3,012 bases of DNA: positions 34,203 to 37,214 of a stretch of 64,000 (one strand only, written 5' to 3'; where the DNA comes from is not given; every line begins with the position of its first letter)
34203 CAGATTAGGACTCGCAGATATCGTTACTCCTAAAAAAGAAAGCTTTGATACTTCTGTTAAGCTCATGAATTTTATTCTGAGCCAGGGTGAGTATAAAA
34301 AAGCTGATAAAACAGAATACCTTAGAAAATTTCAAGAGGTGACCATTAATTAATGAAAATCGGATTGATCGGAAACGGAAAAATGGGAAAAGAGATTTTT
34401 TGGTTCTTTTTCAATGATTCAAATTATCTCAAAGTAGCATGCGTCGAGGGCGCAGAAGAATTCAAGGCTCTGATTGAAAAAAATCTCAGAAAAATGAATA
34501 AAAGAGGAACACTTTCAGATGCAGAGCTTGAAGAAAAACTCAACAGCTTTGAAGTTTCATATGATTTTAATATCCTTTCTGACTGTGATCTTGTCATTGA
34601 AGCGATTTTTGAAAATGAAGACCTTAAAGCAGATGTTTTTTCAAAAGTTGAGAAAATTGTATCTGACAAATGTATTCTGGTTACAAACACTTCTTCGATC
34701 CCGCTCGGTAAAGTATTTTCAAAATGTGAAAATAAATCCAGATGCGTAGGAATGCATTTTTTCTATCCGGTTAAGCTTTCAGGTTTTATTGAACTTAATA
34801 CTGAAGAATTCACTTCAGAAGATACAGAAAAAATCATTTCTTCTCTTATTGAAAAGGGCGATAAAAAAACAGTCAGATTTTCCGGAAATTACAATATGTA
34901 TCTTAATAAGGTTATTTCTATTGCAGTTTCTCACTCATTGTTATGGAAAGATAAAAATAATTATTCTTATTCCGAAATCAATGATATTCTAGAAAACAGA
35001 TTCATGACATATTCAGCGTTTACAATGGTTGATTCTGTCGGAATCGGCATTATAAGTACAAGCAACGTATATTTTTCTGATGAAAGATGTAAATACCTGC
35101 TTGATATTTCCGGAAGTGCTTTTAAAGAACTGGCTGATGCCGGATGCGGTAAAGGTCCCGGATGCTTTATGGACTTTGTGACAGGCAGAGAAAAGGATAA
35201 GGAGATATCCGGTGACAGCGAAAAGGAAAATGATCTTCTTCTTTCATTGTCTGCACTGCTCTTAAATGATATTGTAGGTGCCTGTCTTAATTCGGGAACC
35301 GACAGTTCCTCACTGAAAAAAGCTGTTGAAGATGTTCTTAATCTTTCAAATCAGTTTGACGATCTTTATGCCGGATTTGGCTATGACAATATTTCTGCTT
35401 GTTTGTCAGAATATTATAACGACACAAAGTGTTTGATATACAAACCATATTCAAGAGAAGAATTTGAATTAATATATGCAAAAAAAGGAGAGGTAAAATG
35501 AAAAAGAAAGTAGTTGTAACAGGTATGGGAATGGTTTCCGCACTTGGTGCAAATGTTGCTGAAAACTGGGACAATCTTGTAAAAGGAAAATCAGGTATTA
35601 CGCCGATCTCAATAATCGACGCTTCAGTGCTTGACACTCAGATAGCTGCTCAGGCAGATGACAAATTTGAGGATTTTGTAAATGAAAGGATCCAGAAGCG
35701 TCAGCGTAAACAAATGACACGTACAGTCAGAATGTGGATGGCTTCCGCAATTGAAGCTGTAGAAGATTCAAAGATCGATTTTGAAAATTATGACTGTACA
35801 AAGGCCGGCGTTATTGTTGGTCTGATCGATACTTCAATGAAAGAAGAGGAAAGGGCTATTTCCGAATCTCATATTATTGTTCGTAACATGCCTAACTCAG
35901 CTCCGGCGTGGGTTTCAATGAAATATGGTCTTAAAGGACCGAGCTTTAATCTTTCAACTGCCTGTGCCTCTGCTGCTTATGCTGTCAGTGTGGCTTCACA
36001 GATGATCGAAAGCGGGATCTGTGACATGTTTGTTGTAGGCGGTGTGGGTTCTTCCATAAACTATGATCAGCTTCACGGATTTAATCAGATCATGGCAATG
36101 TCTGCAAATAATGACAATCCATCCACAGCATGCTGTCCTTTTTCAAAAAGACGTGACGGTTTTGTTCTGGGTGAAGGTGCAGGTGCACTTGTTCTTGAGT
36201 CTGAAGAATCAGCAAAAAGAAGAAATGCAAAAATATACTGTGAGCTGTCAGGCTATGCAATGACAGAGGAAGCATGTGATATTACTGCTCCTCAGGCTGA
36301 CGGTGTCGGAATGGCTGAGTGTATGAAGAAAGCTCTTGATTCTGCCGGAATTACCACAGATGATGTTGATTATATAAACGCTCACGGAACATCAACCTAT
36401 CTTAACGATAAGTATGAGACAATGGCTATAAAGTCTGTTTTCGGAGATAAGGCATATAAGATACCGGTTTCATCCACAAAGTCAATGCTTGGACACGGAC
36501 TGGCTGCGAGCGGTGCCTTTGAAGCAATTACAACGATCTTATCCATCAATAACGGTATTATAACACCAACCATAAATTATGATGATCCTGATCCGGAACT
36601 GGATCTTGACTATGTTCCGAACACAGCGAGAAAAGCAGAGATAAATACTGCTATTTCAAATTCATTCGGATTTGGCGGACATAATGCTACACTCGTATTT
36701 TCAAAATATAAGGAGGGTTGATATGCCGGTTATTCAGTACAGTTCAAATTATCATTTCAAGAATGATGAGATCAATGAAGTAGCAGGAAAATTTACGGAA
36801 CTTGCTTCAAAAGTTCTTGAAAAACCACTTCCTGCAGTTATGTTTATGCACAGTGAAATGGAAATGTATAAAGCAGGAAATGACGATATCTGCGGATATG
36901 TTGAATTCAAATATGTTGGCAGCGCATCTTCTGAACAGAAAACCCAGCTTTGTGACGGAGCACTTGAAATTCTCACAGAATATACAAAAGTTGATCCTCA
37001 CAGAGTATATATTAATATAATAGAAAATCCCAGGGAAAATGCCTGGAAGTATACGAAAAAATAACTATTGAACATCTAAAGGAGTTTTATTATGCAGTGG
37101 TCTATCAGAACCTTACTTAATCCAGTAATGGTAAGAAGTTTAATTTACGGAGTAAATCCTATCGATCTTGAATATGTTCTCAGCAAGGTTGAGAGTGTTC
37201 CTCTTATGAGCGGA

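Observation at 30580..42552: Orphan 13-gene carrier-protein-dependent biosynthetic operon mixing FAS/PKS parts with beta-oxidation-type enzymes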

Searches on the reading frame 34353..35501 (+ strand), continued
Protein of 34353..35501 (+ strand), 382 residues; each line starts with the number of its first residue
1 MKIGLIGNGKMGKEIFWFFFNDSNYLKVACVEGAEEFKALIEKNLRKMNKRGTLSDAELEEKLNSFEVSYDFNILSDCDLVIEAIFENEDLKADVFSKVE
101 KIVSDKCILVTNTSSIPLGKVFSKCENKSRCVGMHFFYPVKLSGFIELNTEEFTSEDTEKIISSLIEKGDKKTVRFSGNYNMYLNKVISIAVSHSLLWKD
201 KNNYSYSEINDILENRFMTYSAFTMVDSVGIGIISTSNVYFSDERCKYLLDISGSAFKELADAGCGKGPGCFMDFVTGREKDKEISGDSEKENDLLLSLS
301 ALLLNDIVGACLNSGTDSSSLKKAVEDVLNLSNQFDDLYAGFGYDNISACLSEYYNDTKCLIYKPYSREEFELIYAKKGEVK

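Call 91: find_encoding_contigs(protein=P0209, flank=9000, max_places=1)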
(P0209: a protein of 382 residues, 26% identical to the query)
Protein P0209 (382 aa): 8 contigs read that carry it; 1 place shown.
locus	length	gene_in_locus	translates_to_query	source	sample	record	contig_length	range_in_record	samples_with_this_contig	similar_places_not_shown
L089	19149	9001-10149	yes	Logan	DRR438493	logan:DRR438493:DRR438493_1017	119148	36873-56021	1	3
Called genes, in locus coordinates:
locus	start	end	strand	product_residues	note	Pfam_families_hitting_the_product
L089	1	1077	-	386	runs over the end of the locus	PF13810:DUF4185, PF16396:DUF5005 (weak)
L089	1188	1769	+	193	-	PF01339:CheB_methylest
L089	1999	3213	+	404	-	PF00109:ketoacyl-synt, PF00108:Thiolase_N (weak), PF02801:Ketoacyl-synt_C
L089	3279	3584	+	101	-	PF00550:PP-binding (weak)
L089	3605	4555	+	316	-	PF00698:Acyl_transf_1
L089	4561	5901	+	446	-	PF02310:B12-binding, PF04055:Radical_SAM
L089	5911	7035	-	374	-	PF08545:ACP_syn_III (weak)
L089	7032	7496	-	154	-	PF00378:ECH_1, PF16113:ECH_2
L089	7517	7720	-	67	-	-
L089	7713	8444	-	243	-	PF00378:ECH_1, PF16113:ECH_2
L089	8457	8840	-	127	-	PF20791:Acyl-ACP_TE_C (weak), PF13279:4HBT_2, PF03061:4HBT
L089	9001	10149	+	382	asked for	PF02737:3HCDH_N, PF00725:3HCDH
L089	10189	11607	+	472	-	PF02310:B12-binding, PF04055:Radical_SAM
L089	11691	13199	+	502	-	PF00089:Trypsin, PF13365:Trypsin_2, PF13180:PDZ_2 (faint), PF00595:PDZ (faint), PF17815:PDZ_3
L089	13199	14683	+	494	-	PF13180:PDZ_2 (faint), PF17815:PDZ_3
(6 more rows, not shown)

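Call 92: find_encoding_contigs(protein=P0195, flank=10000, max_places=1)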
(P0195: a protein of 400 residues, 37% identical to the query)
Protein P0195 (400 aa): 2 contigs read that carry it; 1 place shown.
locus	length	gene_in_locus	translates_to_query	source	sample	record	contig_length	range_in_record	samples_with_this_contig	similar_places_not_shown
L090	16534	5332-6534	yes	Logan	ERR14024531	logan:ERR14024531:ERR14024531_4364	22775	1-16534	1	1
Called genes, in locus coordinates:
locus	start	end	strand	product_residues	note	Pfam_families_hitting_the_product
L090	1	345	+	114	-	?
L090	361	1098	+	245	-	PF00378:ECH_1, PF16113:ECH_2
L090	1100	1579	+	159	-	-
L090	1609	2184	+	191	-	-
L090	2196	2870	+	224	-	PF00378:ECH_1, PF16113:ECH_2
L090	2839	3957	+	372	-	PF08545:ACP_syn_III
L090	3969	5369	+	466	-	PF02310:B12-binding, PF04055:Radical_SAM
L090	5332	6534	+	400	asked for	PF02737:3HCDH_N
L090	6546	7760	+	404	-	PF00109:ketoacyl-synt, PF02801:Ketoacyl-synt_C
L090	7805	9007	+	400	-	-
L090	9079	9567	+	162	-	PF01047:MarR, PF12802:MarR_2 (weak)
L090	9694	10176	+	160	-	PF00258:Flavodoxin_1 (weak), PF12641:Flavodoxin_3 (faint), PF12724:Flavodoxin_5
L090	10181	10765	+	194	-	PF22624:AASDHPPT_N (weak), PF01648:ACPS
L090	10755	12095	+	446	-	PF00668:Condensation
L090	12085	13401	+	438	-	PF00668:Condensation (weak)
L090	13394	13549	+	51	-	-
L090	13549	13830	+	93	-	PF12724:Flavodoxin_5 (weak)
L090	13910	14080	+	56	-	-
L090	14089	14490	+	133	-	-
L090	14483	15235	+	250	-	PF02463:SMC_N (faint), PF00005:ABC_tran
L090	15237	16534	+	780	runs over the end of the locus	PF12704:MacB_PCD (faint), PF02687:FtsX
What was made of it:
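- On Nonribosomal peptide synthetase: A distant module-A variant, L090, does have two (call 92).
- Other module-A variants carry condensation domains, BtrH_N and an ABC/FtsX exporter, which are typical of secondary metabolism (calls 91, 92).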

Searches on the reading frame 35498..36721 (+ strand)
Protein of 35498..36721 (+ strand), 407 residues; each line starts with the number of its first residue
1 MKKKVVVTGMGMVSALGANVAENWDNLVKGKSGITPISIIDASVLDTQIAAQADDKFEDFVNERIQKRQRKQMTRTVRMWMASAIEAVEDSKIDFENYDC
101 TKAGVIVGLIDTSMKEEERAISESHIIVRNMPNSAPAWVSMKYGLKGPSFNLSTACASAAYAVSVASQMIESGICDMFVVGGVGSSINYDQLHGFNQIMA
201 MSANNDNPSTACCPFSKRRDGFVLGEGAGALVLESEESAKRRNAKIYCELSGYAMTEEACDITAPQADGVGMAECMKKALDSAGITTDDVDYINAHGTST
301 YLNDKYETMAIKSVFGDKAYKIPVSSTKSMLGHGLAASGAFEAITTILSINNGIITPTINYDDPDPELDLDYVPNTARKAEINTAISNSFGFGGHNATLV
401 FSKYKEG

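Call 4: search_protein_families(library=pfam, proteins=[window:35498-36721:+], max_evalue=0.01)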
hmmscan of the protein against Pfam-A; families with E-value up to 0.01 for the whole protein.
window:35498-36721:+ (407 aa): 4 families
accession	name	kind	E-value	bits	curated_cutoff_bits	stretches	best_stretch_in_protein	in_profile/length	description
PF00109.32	ketoacyl-synt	-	1.7e-51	175.7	20.8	1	3-239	2-252/252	Beta-ketoacyl synthase, N-terminal domain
PF02801.28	Ketoacyl-synt_C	-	1.7e-37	128.5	20.8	1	247-361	1-118/119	Beta-ketoacyl synthase, C-terminal domain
PF08545.16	ACP_syn_III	-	1.5e-07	31.6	24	1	150-182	1-34/80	3-Oxoacyl-[acyl-carrier-protein (ACP)] synthase III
PF00108.29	Thiolase_N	-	4.1e-06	26.8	26.4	1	142-196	69-125/260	Thiolase, N-terminal domain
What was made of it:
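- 35498..36721 (+): FabF-type elongating ketosynthase (Cys156-His296-His333). ketoacyl-synt N and C domains (call 4).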

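Call 6: search_protein_families(library=ncbifam, proteins=[window:35498-36721:+], max_evalue=0.01)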
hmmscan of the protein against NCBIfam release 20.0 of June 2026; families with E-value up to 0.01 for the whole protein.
window:35498-36721:+ (407 aa): 54 families (the best 25 are shown)
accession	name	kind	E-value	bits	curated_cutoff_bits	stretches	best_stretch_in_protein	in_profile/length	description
TIGR03150.1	fabF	equivalog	5.6e-138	460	493.75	1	3-401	1-406/407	beta-ketoacyl-ACP synthase II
NF005589.0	PRK07314.1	subfamily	5.8e-133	443.6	387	1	2-404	3-412/413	beta-ketoacyl-ACP synthase II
NF004970.0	PRK06333.1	subfamily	4.8e-116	388.1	525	1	2-405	3-423/424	beta-ketoacyl-ACP synthase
NF006274.0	PRK08439.1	equivalog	4.8e-108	361.5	621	1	3-403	2-405/406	beta-ketoacyl-ACP synthase II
NF005076.0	PRK06501.1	equivalog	1.8e-101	340.1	629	2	139-405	158-424/425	beta-ketoacyl-ACP synthase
NF006434.0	PRK08722.1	equivalog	9.6e-94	314.6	759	1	2-403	3-413/414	beta-ketoacyl-ACP synthase II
NF005916.1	PRK07910.1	equivalog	2.3e-84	283.7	560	1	4-404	13-418/418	KasA/KasB family beta-ketoacyl-ACP synthase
NF005935.0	PRK07967.1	equivalog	2e-78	264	630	1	3-405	2-405/406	beta-ketoacyl-ACP synthase I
NF006618.0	PRK09185.1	subfamily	3.2e-78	263.5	407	1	3-403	3-392/394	beta-ketoacyl-ACP synthase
NF006587.0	PRK09116.1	equivalog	5.8e-78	262.4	470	1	3-404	2-407/408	beta-ketoacyl-ACP synthase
NF005490.0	PRK07103.1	equivalog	2.4e-77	260.7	445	1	2-403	3-412/414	polyketide beta-ketoacyl:acyl carrier protein synthase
NF004618.0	PRK05952.1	equivalog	1.2e-73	248.3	455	1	4-403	3-382/384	beta-ketoacyl-ACP synthase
NF058662.1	cispenta_AmcF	equivalog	1.1e-70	238.5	325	1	4-402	1-368/369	cispentacin biosynthesis acyltransferase subunit AmcF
NF045894.1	PKS_plus_SDR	equivalog_domain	3.4e-46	157.5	1740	1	65-400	79-423/1515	type I polyketide synthase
NF040607.1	mycolic_Pks13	equivalog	2.7e-39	134.5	2100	1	67-405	179-527/1680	polyketide synthase Pks13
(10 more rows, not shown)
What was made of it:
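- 35498..36721 (+): TIGR03150 scores 460 bits against a 493.75 cut-off; PRK07314 scores 443.6 against 387 (call 6).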

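Call 9: find_encoding_contigs(protein=window:35498-36721:+, flank=10000, max_places=6)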
Protein window:35498-36721:+ (407 aa): 2 contigs read that carry it; 2 places shown.
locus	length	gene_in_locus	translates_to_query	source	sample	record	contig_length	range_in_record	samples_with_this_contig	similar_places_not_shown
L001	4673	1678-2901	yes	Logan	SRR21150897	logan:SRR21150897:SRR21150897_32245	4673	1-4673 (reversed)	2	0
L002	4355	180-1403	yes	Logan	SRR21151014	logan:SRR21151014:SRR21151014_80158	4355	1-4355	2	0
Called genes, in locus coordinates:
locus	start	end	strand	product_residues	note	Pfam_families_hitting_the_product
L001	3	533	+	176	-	?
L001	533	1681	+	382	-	PF02737:3HCDH_N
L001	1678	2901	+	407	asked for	PF00109:ketoacyl-synt, PF00108:Thiolase_N (faint), PF08545:ACP_syn_III (faint), PF02801:Ketoacyl-synt_C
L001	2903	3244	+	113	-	PF01187:MIF (weak)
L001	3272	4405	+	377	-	-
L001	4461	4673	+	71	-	?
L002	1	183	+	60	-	?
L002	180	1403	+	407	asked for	PF00109:ketoacyl-synt, PF00108:Thiolase_N (faint), PF08545:ACP_syn_III (faint), PF02801:Ketoacyl-synt_C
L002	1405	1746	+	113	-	PF01187:MIF (weak)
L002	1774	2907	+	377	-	-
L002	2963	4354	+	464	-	?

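Call 12: list_cluster_members(proteins=[window:35498-36718:+, window:37092-38222:+, window:34353-35498:+, window:45261-46703:+, window:42843-44222:+, window:12316-15942:+])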
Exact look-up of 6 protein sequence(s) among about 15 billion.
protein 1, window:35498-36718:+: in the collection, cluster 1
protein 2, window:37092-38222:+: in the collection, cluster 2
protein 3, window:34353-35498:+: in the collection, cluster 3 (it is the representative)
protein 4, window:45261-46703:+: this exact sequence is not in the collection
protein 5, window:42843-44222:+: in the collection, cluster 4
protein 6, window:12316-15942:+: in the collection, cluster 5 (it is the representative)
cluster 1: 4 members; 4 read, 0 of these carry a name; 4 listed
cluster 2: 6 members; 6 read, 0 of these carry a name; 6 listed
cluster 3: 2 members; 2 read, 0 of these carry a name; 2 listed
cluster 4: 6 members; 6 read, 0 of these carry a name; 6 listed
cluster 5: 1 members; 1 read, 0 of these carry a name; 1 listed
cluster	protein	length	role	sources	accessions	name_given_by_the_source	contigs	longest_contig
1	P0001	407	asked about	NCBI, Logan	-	-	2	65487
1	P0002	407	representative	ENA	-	-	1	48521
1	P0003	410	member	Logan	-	-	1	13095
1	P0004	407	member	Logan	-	-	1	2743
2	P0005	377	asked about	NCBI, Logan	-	-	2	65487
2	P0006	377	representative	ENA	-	-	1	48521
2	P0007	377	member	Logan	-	-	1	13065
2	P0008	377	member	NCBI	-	-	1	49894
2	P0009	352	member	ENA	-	-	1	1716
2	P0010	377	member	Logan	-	-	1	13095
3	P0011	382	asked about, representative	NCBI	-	-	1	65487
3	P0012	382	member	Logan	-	-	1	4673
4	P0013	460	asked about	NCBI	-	-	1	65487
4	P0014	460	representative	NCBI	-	-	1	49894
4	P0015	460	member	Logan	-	-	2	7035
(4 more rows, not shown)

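Call 74: search_solved_structures(query=window:35498-36718:+, max_evalue=1e-40)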
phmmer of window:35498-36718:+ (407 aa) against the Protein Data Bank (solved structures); distinct sequences matched with E-value up to 1e-40: 71 (the best 60 are shown).
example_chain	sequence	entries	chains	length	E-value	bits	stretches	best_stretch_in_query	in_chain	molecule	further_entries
4ls5_A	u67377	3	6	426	4e-103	348.6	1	2-405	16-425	3-oxoacyl-[acyl-carrier-protein] synthase 2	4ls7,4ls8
4ls6_A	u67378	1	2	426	4.7e-103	348.4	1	2-405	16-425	3-oxoacyl-[acyl-carrier-protein] synthase 2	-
5sxo_A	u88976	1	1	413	1.4e-101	343.5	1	2-404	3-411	3-oxoacyl-[acyl-carrier-protein] synthase 2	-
3o04_A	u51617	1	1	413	4.8e-101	341.8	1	2-404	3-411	beta-keto-acyl carrier protein synthase II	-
4qav_A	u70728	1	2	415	2.2e-95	323.1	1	2-405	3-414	3-oxoacyl-[acyl-carrier-protein] synthase 2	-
1j3n_A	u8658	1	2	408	1.6e-93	317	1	3-403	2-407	3-oxoacyl-(acyl-carrier protein) synthase II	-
2gqd_A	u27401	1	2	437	2.9e-91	309.6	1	2-405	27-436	3-oxoacyl-[acyl-carrier-protein] synthase 2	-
4r8e_A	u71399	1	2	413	1e-90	307.8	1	2-403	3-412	3-oxoacyl-[acyl-carrier-protein] synthase 2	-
8qm1_A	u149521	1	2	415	2.5e-90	306.5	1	2-404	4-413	3-oxoacyl-[acyl-carrier-protein] synthase 2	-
4b7v_A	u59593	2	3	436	3e-90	306.2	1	2-404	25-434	3-OXOACYL-[ACYL-CARRIER-PROTEIN] SYNTHASE 2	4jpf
1e5m_A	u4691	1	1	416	3.3e-90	306.1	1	2-405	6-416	BETA KETOACYL ACYL CARRIER PROTEIN SYNTHASE II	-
8cn8_A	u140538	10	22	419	4.6e-89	302.3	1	2-404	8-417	3-oxoacyl-[acyl-carrier-protein] synthase 2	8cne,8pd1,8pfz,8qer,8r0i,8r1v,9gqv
8pj0_A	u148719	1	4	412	6.6e-89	301.8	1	2-404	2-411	3-oxoacyl-[acyl-carrier-protein] synthase 2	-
6okg_A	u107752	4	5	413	9.3e-89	301.3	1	2-403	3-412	3-oxoacyl-[acyl-carrier-protein] synthase 2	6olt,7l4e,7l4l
1b3n_A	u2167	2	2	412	9.9e-89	301.2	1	2-403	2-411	PROTEIN (KETOACYL ACYL CARRIER PROTEIN SYNTHASE 2) | BETA-KETOACYL ACP SYNTHASE II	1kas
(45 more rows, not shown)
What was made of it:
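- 35498..36721 (+): The closest PDB entry is B. subtilis FabF, E 4e-103 (call 74).
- The KS is very FabF-like: B. subtilis FabF E 4e-103, and above the PRK07314 cut-off (calls 6, 74).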

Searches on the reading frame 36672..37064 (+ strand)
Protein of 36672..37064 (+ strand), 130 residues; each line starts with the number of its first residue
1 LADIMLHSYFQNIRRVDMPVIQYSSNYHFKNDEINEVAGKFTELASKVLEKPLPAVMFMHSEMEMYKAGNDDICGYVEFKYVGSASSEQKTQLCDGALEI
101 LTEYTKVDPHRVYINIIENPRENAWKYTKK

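Call 4: search_protein_families(library=pfam, proteins=[window:36672-37064:+], max_evalue=0.01)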
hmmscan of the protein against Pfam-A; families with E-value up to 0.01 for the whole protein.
window:36672-37064:+ (130 aa): 3 families
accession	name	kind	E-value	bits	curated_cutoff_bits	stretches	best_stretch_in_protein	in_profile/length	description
PF01187.23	MIF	-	1.7e-05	25.5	22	1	37-118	18-100/114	Macrophage migration inhibitory factor (MIF)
PF14552.11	Tautomerase_2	-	0.0033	17.9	28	1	85-123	40-78/82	Tautomerase enzyme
PF01361.26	Tautomerase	-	0.0074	16.6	22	0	76-123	2-49/60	Tautomerase enzyme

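Call 6: search_protein_families(library=ncbifam, proteins=[window:36672-37064:+], max_evalue=0.01)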
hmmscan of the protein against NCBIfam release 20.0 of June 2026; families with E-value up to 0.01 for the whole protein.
window:36672-37064:+ (130 aa): 2 families
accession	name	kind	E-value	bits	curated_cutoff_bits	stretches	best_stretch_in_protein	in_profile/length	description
NF041920.1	DmpI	equivalog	1.9e-06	27.6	70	1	83-123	9-49/59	4-oxalocrotonate tautomerase DmpI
TIGR00013.1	taut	subfamily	0.0007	19.6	56.9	0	85-123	13-51/64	2-hydroxymuconate tautomerase family protein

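Call 38: search_solved_structures(query=window:36723-37061:+, max_evalue=1)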
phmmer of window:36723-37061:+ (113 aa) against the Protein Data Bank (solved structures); distinct sequences matched with E-value up to 1: 58.
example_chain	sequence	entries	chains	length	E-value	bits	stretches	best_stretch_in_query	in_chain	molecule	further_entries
3t5s_A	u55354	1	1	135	2.2e-05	28.2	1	2-108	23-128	Macrophage migration inhibitory factor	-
9yiu_G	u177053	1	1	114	8.3e-05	26.3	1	2-101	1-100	L-dopachrome isomerase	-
3gac_A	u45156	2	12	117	0.00019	25.2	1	6-101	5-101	Macrophage migration inhibitory factor-like protein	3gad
2wkb_A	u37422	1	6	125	0.00032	24.4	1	6-101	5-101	MACROPHAGE MIGRATION INHIBITORY FACTOR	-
9mf3_A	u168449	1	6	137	0.00034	24.3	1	1-101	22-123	L-dopachrome isomerase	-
9b0m_A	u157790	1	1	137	0.00049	23.8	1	1-101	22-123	L-dopachrome isomerase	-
9yi5_A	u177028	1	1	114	0.0024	21.6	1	12-101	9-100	hpMIF2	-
8dq6_A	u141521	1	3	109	0.0083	19.9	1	19-104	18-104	MIF/D-DT-like protein-1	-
4p7m_A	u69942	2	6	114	0.014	19.1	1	5-101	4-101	Macrophage migration inhibitory factor-like protein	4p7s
2wkf_A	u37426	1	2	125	0.019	18.7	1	5-101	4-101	MACROPHAGE MIGRATION INHIBITORY FACTOR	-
9nt1_A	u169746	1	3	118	0.033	17.9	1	15-107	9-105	Macrophage Migration Inhibitory Factor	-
4dh4_A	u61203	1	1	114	0.1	16.4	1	29-104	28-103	MIF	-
8dqa_A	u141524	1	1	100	0.13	16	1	4-96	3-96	LS1-like protein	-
5bsi_A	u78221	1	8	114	0.17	15.7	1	25-106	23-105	Macrophage migration inhibitory factor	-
6bg7_A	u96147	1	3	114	0.18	15.6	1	32-109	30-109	Macrophage migration inhibitory factor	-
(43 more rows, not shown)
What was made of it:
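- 36723..37064 (+): MIF / tautomerase-superfamily protein with an N-terminal Pro1 (113 aa; begins MPVIQY). PDB MIF homologues score E 2e-5 (call 38).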
